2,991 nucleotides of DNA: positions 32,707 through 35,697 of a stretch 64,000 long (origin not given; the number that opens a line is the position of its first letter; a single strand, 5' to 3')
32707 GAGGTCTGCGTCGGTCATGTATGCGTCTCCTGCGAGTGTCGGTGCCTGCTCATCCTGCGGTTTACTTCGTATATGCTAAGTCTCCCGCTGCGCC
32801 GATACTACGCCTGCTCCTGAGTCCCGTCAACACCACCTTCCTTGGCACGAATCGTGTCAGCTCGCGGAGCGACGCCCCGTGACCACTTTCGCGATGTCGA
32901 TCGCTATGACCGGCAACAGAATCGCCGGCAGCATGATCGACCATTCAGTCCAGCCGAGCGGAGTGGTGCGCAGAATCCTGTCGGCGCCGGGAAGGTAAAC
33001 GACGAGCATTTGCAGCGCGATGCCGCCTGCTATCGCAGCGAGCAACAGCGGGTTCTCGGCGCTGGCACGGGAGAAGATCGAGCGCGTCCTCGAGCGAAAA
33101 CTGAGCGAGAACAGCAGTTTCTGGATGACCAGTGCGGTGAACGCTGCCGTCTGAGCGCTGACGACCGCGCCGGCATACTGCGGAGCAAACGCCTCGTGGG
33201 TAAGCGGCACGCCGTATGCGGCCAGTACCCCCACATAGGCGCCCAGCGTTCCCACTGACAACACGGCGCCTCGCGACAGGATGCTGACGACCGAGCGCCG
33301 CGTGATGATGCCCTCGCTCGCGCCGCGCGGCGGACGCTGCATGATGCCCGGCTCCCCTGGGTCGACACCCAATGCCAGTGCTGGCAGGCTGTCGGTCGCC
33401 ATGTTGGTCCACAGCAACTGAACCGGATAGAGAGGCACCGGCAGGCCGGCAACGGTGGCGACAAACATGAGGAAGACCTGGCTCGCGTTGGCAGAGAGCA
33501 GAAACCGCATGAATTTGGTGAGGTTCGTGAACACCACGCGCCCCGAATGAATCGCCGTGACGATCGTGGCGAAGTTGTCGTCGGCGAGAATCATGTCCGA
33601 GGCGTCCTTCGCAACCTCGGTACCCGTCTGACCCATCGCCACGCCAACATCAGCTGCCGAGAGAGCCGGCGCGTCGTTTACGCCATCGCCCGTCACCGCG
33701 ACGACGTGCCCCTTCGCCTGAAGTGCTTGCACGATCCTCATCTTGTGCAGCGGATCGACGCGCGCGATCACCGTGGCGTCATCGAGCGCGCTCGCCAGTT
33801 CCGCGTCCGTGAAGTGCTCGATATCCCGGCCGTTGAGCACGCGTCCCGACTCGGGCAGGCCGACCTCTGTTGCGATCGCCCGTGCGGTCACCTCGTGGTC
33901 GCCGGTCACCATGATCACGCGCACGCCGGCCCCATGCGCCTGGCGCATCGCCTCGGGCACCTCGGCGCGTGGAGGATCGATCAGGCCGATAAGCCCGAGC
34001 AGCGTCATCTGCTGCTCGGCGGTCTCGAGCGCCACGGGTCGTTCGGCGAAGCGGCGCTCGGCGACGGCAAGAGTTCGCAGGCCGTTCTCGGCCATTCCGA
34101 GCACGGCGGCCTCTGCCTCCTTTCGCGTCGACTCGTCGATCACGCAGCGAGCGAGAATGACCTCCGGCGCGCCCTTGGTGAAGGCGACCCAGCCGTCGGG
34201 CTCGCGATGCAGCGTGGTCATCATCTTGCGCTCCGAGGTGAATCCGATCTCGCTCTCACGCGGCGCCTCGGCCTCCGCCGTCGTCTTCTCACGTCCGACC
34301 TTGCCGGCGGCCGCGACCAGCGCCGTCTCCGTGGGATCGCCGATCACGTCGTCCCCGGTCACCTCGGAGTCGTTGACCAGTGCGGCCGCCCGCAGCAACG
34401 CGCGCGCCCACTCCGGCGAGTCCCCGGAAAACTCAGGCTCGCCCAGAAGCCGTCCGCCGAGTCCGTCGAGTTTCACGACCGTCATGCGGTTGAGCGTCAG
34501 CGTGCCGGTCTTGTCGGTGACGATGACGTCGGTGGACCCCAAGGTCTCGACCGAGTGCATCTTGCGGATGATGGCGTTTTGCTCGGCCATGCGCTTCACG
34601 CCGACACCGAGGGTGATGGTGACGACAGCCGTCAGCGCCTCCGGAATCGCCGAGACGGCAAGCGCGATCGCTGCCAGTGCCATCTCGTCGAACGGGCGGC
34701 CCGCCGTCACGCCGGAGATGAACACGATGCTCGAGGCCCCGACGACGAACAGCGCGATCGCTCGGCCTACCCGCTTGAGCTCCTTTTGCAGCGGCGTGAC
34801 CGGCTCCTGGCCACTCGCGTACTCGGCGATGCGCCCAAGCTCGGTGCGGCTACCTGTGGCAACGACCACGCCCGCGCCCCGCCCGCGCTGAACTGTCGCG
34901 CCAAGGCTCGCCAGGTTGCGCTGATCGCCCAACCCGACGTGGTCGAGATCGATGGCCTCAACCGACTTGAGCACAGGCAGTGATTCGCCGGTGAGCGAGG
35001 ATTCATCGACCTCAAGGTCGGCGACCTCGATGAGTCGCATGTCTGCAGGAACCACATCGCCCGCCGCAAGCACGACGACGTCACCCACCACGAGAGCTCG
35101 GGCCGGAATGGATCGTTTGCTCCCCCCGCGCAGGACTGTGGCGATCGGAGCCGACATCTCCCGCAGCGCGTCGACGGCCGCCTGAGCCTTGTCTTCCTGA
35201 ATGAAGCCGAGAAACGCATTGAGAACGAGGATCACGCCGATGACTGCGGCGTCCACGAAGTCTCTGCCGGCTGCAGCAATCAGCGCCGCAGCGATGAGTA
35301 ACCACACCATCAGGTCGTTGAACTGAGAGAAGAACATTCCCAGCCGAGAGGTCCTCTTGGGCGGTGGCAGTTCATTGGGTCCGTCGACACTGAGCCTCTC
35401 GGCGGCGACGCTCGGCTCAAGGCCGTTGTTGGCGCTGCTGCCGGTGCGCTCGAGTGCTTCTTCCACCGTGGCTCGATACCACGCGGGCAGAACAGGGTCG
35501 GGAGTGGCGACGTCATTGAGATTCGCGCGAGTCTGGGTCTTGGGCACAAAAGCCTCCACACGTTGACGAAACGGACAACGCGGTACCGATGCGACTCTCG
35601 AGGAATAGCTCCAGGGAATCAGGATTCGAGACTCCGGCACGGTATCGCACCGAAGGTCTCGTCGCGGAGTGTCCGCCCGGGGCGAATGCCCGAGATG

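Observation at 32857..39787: Two paralogous P-type ATPases, each behind its own yybP-ykoY-like riboswitch, diverging around sdaAA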

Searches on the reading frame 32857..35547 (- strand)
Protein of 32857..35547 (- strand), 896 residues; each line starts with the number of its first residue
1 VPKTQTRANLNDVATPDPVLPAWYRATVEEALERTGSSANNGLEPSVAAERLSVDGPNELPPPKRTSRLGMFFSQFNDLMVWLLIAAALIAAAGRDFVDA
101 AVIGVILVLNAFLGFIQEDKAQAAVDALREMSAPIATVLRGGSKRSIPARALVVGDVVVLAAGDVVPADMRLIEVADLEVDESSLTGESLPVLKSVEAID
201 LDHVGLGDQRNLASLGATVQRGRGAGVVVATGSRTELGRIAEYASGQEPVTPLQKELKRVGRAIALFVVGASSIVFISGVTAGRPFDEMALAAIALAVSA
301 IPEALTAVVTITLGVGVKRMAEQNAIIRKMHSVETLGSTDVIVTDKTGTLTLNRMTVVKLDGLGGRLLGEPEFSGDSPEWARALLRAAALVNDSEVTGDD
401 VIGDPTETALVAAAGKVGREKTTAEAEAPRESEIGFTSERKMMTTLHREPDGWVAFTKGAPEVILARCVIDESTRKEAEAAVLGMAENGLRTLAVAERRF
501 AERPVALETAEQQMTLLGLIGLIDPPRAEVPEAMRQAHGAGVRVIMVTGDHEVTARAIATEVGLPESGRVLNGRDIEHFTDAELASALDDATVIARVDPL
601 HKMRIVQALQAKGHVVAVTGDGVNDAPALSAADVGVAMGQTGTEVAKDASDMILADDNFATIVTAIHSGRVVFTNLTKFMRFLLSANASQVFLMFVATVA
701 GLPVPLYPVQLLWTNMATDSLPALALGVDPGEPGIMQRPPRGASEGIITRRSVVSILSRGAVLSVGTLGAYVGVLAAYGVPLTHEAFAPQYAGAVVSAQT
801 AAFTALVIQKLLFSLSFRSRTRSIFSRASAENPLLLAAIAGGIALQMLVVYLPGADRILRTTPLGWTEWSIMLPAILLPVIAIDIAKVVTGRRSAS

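Call 8: search_protein_families(library=ncbifam, proteins=[window:32857-35547:-])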
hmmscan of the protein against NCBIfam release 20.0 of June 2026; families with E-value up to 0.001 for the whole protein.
window:32857-35547:- (896 aa): 24 families
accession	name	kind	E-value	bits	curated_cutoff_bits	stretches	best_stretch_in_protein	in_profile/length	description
TIGR01522.1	ATPase-IIA2_Ca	equivalog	8.9e-192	639.1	798.3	1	26-887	7-847/854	calcium-transporting P-type ATPase, PMR1-type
TIGR01116.1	ATPase-IIA1_Ca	equivalog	2.5e-173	578.2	703.4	1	74-886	3-793/799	calcium-translocating P-type ATPase, SERCA-type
TIGR01523.1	ATPase-IID_K-Na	equivalog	2.4e-149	498.8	645.05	3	386-890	435-989/997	potassium/sodium efflux P-type ATPase, fungal-type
TIGR01106.1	ATPase-IIC_X-K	subfamily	3.2e-138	462.3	946.1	3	27-564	21-607/997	Na,H/K antiporter P-type ATPase subunit alpha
TIGR01517.1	ATPase-IIB_Ca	equivalog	1e-136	457.4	507.05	1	36-764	49-777/882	calcium-translocating P-type ATPase, PMCA-type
TIGR01647.1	ATPase-IIIA_H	equivalog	1.9e-126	423.1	615.5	1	42-702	1-621/755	plasma-membrane proton-efflux P-type ATPase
TIGR01524.1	ATPase-IIIB_Mg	equivalog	1.7e-120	403.4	610.75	1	28-747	19-734/867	magnesium-translocating P-type ATPase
NF011702.0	PRK15122.1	subfamily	1.8e-102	343.9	975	1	27-878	35-887/907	magnesium-translocating P-type ATPase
TIGR01494.1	ATPase_P-type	subfamily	4.1e-93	312.4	62.3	4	592-709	364-475/478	HAD-IC family P-type ATPase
TIGR01525.1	ATPase-IB_hvy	subfamily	1e-62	212.8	346.25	2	82-564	3-426/560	heavy metal translocating P-type ATPase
TIGR01657.1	P-ATPase-V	hypoth_equivalog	4.7e-60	203.2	618.25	2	39-565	136-698/1055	ATP13A2 family polyamine export P-type ATPase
TIGR01512.1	ATPase-IB2_Cd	subfamily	3.5e-48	164.5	313.5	3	83-360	4-255/494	cadmium family heavy metal-translocating P-type ATPase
TIGR01511.1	ATPase-IB1_Cu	subfamily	3.1e-41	141.9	397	3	591-688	408-501/542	copper-translocating P-type ATPase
TIGR01497.1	kdpB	equivalog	1.5e-40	139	527.9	3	585-694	480-588/675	potassium-transporting ATPase subunit KdpB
NF008262.1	PRK11033.1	equivalog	2.6e-32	112.2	1005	2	91-491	185-577/731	zinc/cadmium/mercury/lead-transporting ATPase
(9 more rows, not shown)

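Call 9: search_protein_families(library=pfam, proteins=[window:32857-35547:-])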
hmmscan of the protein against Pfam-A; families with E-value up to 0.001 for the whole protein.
window:32857-35547:- (896 aa): 7 families
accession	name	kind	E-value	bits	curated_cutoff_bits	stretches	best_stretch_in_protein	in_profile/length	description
PF00689.26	Cation_ATPase_C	-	1.5e-48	165.3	27.3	1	703-888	1-174/175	Cation transporting ATPase, C-terminus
PF00122.25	E1-E2_ATPase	-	4.9e-47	160.2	28.1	1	130-323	1-181/181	E1-E2 ATPase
PF13246.12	Cation_ATPase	-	1.4e-19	70.3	21.7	1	388-468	6-88/91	Cation transport ATPase (P-type)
PF00690.31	Cation_ATPase_N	-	8.1e-19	67.5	20.4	1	23-91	1-69/69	Cation transporter/ATPase, N-terminus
PF00702.32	Hydrolase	-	3.7e-17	63.8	26.4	1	497-633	58-191/191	haloacid dehalogenase-like hydrolase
PF08282.18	Hydrolase_3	-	1.4e-06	28.6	20.9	1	605-665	195-254/255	haloacid dehalogenase-like hydrolase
PF12710.13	HAD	-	4.5e-05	24.4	27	1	522-629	85-188/189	haloacid dehalogenase-like hydrolase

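Call 48: search_solved_structures(query=window:32857-35547:-, max_evalue=1e-50, show_alignments=0)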
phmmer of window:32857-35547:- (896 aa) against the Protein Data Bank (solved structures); distinct sequences matched with E-value up to 1e-50: 70 (the best 60 are shown).
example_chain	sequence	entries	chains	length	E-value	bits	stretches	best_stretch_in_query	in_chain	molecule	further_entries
6zhf_A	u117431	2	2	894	2.1e-168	565.4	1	29-891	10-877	Calcium-transporting ATPase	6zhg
9euq_A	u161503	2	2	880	2.9e-168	564.9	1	38-891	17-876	Calcium-transporting ATPase lmo0841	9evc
6zhh_A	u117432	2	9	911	4.3e-166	557.7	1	38-891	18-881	Calcium-transporting ATPase | Calcium-transporting ATPase lmo0841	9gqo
8iwp_A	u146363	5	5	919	8.8e-149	500.4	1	34-888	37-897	Calcium-transporting ATPase type 2C member 1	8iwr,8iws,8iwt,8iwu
7yag_A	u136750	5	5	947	9.9e-149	500.3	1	33-888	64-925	Calcium-transporting ATPase type 2C member 1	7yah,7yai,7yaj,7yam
8iww_A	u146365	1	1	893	1e-148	500.3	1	37-888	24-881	Calcium-transporting ATPase type 2C member 1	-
27qy_A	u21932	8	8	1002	6.2e-132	444.7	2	452-885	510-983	Sarcoplasmic/endoplasmic reticulum calcium ATPase 1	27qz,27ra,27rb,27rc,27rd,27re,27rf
2dqs_A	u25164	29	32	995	6.3e-132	444.7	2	452-885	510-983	Sarcoplasmic/endoplasmic reticulum calcium ATPase 1 | SERCA1a | SARCOPLASMIC ENDOPLASMIC RETICULUM CALCIUM ATPASE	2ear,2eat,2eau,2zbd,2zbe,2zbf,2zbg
3w5b_A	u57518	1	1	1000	6.4e-132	444.7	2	452-885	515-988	SERCA1a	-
1iwo_A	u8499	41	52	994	7.3e-132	444.5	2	452-885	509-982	Sarcoplasmic/endoplasmic reticulum calcium ATPase 1 | Sarcoplasmic/endoplasmic reticulum calcium ATPase 1a | Sarcoplasmic/endoplasmic reticulum calcium ATPase 1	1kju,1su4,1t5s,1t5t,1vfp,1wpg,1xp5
4bew_A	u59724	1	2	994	7.3e-132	444.5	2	452-885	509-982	SARCOPLASMIC/ENDOPLASMIC RETICULUM CALCIUM ATPASE 1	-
8owa_A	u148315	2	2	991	9.1e-132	444.2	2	451-885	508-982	Sarcoplasmic/endoplasmic reticulum calcium ATPase 1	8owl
5zmw_A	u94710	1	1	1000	1.6e-131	443.4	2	452-885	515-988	Sarcoplasmic/endoplasmic reticulum calcium ATPase 1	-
4nab_A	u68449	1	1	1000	1.8e-131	443.2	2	452-885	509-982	Sarcoplasmic/endoplasmic reticulum calcium ATPase 1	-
3tlm_A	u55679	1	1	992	2.6e-131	442.7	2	448-887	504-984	Sarcoplasmic/endoplasmic reticulum calcium ATPase 1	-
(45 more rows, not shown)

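Call 63: find_homologous_proteins(query=window:32857-35547:-, max_evalue=1e-100)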
Query window:32857-35547:- (896 aa): 7539 proteins with E <= 1e-100 among 8000 candidates; the best 120 are listed.
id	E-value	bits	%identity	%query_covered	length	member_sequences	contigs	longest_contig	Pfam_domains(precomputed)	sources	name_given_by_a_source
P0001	0.0e+0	1898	100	100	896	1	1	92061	PF00702.33,PF13246.13,PF00689.27,PF08282.19,PF00690.32,PF00122.26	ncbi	-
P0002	0.0e+0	1725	91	100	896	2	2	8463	PF00702.33,PF13246.13,PF00689.27,PF08282.19,PF00690.32,PF00122.26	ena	-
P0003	0.0e+0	1688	89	100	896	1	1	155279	PF00702.33,PF13246.13,PF00689.27,PF00690.32,PF00122.26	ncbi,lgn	-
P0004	0.0e+0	1662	88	100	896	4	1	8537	PF00702.33,PF13246.13,PF00689.27,PF08282.19,PF00690.32,PF00122.26,PF12710.14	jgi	-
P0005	0.0e+0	1662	87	100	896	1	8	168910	PF00702.33,PF13246.13,PF00689.27,PF00690.32,PF00122.26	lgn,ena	-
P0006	0.0e+0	1646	87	100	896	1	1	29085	PF00702.33,PF13246.13,PF00689.27,PF08282.19,PF00690.32,PF00122.26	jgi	-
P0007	0.0e+0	1630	86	100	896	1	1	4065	PF00702.33,PF13246.13,PF00689.27,PF08282.19,PF00690.32,PF00122.26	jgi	jgi:P-type Ca2+ transporter type 2C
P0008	0.0e+0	1335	72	100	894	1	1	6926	PF00702.33,PF13246.13,PF00689.27,PF08282.19,PF00690.32,PF00122.26,PF12710.14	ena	-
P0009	0.0e+0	1329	73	97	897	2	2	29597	PF00702.33,PF13246.13,PF00689.27,PF08282.19,PF00690.32,PF00122.26,PF12710.14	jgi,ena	-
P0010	0.0e+0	1326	73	97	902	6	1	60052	PF00702.33,PF13246.13,PF00689.27,PF08282.19,PF00690.32,PF00122.26,PF12710.14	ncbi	-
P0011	0.0e+0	1295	71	97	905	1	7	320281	PF00702.33,PF13246.13,PF00689.27,PF00690.32,PF00122.26,PF12710.14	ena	-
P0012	0.0e+0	1274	70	97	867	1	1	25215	PF00702.33,PF13246.13,PF00689.27,PF00690.32,PF00122.26,PF12710.14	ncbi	ncbi:MAG: cation-translocating P-type ATPase, partial [Coriobacteriia bacterium]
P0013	0.0e+0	1139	63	98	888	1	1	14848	PF00702.33,PF13246.13,PF00689.27,PF08282.19,PF00690.32,PF00122.26,PF12710.14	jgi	jgi:Ca2+-transporting ATPase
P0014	0.0e+0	1136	63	97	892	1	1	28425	PF00702.33,PF13246.13,PF00689.27,PF08282.19,PF00690.32,PF00122.26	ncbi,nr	ncbi:MAG: cation-transporting P-type ATPase [Coriobacteriia bacterium]|nr:cation-transporting P-type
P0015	0.0e+0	1127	63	98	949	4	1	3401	PF00702.33,PF13246.13,PF00689.27,PF08282.19,PF00690.32,PF00122.26,PF12710.14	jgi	jgi:Ca2+-transporting ATPase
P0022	2.9e-275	934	53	97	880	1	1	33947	PF00702.33,PF13246.13,PF00689.27,PF08282.19,PF00690.32,PF00122.26,PF12710.14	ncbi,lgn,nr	ncbi:MAG: cation-translocating P-type ATPase [Actinobacteria bacterium]|nr:cation-translocating P-ty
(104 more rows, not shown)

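Call 64: find_encoding_contigs(protein=P0001, flank=600, max_places=1)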
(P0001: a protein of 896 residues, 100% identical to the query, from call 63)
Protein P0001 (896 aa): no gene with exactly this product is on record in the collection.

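Call 65: find_encoding_contigs(protein=P0005, flank=1500, max_places=2)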
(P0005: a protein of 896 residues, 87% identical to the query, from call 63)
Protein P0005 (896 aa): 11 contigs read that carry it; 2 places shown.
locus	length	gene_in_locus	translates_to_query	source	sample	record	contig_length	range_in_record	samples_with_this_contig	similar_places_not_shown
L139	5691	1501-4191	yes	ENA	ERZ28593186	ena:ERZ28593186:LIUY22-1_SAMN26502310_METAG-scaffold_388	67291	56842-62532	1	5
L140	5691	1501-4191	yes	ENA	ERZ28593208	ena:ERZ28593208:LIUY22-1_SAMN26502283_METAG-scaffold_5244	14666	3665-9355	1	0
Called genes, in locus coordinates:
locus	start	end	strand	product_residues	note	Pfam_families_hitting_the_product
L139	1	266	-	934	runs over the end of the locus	PF00690:Cation_ATPase_N, PF00122:E1-E2_ATPase, PF00702:Hydrolase, PF13246:Cation_ATPase, PF00689:Cation_ATPase_C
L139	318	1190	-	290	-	PF03313:SDH_alpha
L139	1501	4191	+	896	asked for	PF00690:Cation_ATPase_N, PF00122:E1-E2_ATPase, PF00702:Hydrolase, PF13246:Cation_ATPase, PF00689:Cation_ATPase_C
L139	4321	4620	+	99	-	PF04023:FeoA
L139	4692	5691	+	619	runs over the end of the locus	PF02421:FeoB_N, PF01926:MMR_HSR1, PF07670:Gate, PF07664:FeoB_C, PF07670:Gate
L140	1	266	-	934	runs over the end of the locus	PF00690:Cation_ATPase_N, PF00122:E1-E2_ATPase, PF00702:Hydrolase, PF13246:Cation_ATPase, PF08282:Hydrolase_3 (faint), PF00689:Cation_ATPase_C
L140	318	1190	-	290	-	PF03313:SDH_alpha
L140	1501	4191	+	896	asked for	PF00690:Cation_ATPase_N, PF00122:E1-E2_ATPase, PF00702:Hydrolase, PF13246:Cation_ATPase, PF00689:Cation_ATPase_C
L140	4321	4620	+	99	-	PF04023:FeoA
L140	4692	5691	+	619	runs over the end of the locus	PF02421:FeoB_N, PF01926:MMR_HSR1, PF07670:Gate, PF07664:FeoB_C, PF07670:Gate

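Call 66: find_encoding_contigs(protein=P0010, flank=1500, max_places=2)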
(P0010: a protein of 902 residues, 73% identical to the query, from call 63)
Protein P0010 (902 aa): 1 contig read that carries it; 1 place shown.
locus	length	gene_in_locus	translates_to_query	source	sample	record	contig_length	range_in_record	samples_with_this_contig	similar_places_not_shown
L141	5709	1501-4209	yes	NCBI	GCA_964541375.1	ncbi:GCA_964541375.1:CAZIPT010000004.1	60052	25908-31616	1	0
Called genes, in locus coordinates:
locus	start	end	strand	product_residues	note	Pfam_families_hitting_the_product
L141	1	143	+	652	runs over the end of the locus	PF00989:PAS (faint), PF08447:PAS_3, PF13426:PAS_9 (faint), PF08448:PAS_4 (faint), PF01590:GAF (faint), PF13185:GAF_2, PF13487:HD_5, PF01966:HD, +1 more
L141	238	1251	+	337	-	PF00535:Glycos_transf_2, PF10111:Glyco_tranf_2_2 (weak), PF13641:Glyco_tranf_2_3, PF13632:Glyco_trans_2_3 (weak)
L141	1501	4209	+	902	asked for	PF00690:Cation_ATPase_N, PF00122:E1-E2_ATPase, PF00702:Hydrolase, PF13246:Cation_ATPase, PF12710:HAD (weak), PF08282:Hydrolase_3 (faint), PF00689:Cation_ATPase_C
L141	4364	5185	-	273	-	PF02517:Rce1-like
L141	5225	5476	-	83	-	-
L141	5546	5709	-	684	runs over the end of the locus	PF03704:BTAD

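Call 67: find_encoding_contigs(protein=P0011, flank=1500, max_places=2)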
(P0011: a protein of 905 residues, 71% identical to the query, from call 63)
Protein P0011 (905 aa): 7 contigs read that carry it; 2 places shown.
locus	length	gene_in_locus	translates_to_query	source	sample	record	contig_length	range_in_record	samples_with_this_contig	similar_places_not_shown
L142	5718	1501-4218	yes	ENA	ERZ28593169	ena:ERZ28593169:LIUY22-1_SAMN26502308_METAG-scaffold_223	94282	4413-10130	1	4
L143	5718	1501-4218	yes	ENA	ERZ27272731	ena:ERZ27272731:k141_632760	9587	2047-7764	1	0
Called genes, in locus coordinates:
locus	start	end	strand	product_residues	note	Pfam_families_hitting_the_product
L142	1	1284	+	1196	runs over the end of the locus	PF00873:ACR_tran, PF02355:SecD_SecF_C (weak)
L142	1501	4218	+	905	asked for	PF00690:Cation_ATPase_N, PF00122:E1-E2_ATPase, PF00702:Hydrolase, PF13246:Cation_ATPase, PF12710:HAD (weak), PF00689:Cation_ATPase_C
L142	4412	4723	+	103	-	PF12840:HTH_20, PF01022:HTH_5, PF13412:HTH_24 (faint)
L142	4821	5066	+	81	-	PF13192:Thioredoxin_3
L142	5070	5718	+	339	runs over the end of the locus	PF03773:ArsP_1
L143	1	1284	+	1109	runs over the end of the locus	?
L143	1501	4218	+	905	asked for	PF00690:Cation_ATPase_N, PF00122:E1-E2_ATPase, PF00702:Hydrolase, PF13246:Cation_ATPase, PF12710:HAD (weak), PF00689:Cation_ATPase_C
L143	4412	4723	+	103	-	PF12840:HTH_20, PF01022:HTH_5, PF13412:HTH_24 (faint)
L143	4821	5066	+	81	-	PF13192:Thioredoxin_3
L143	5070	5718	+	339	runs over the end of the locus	PF03773:ArsP_1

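Call 68: find_encoding_contigs(protein=P0014, flank=1500, max_places=2)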
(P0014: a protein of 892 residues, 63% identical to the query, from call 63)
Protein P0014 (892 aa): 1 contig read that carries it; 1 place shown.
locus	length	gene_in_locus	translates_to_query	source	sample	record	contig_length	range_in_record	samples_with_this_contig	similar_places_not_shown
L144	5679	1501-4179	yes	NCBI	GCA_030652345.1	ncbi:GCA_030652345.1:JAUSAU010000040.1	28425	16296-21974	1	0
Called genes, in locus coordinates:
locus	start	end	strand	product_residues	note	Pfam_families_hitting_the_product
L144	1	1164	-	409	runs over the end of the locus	PF09587:PGA_cap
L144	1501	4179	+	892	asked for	PF00690:Cation_ATPase_N, PF00122:E1-E2_ATPase, PF00702:Hydrolase, PF13246:Cation_ATPase, PF08282:Hydrolase_3 (faint), PF00689:Cation_ATPase_C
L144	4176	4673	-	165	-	PF13302:Acetyltransf_3, PF13420:Acetyltransf_4, PF00583:Acetyltransf_1, PF13508:Acetyltransf_7 (weak)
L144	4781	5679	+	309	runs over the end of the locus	PF01904:DUF72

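Call 69: find_encoding_contigs(protein=P0022, flank=1500, max_places=2)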
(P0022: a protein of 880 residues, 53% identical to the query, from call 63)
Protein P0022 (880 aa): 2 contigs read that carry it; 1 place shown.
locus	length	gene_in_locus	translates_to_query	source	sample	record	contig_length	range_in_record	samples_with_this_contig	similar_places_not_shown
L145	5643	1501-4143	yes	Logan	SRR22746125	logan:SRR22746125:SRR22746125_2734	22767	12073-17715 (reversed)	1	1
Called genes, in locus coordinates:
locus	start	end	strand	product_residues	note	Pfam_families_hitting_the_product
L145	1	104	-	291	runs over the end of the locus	PF01522:Polysacc_deac_1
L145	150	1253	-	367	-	PF01950:FBPase_3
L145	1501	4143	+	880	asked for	PF00690:Cation_ATPase_N, PF00122:E1-E2_ATPase, PF00702:Hydrolase, PF13246:Cation_ATPase, PF12710:HAD (weak), PF08282:Hydrolase_3 (faint), PF00689:Cation_ATPase_C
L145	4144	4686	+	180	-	PF06695:Sm_multidrug_ex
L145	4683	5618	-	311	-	PF01820:Dala_Dala_lig_N, PF02655:ATP-grasp_3 (weak), PF02222:ATP-grasp (weak), PF07478:Dala_Dala_lig_C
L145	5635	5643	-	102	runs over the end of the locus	-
